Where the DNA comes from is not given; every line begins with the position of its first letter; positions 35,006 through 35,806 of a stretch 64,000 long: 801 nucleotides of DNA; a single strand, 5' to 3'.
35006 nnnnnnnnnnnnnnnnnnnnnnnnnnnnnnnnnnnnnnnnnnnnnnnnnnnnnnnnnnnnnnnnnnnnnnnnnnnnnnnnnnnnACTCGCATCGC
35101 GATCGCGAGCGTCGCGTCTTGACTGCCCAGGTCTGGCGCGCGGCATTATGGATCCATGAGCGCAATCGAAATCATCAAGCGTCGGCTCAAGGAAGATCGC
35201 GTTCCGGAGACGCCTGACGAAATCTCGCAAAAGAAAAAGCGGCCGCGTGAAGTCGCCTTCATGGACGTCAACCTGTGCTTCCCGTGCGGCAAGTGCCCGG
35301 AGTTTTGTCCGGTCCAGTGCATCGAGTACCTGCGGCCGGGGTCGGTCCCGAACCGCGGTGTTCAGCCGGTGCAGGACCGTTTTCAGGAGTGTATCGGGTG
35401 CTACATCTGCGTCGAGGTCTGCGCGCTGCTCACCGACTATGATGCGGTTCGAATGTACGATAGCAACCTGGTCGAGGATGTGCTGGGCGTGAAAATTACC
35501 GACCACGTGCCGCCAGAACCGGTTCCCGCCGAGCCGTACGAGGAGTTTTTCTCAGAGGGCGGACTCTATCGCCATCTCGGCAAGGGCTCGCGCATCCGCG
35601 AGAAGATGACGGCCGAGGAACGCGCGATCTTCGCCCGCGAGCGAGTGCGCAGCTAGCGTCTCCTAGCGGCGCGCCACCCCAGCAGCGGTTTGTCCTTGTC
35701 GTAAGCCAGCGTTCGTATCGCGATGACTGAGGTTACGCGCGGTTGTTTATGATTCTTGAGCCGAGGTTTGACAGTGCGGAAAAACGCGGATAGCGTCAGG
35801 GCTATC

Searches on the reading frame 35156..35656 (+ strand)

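Call 65: search_protein_families(library=pfam, proteins=[window:35156-35656:+], max_evalue=0.0001)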
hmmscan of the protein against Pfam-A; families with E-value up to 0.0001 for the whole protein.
window:35156-35656:+ (166 aa): 4 families
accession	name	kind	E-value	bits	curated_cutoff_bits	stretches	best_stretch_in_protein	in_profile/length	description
PF14697.11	Fer4_21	-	4.1e-07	30.5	35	1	34-91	1-53/59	4Fe-4S dicluster domain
PF13183.11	Fer4_8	-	4.1e-06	27.7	27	0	77-96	3-22/68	4Fe-4S dicluster domain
PF12838.12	Fer4_7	-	5.6e-05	24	27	0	41-89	2-48/52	4Fe-4S dicluster domain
PF13534.11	Fer4_17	-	9.8e-05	23.3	22.2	0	78-97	1-20/61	4Fe-4S dicluster domain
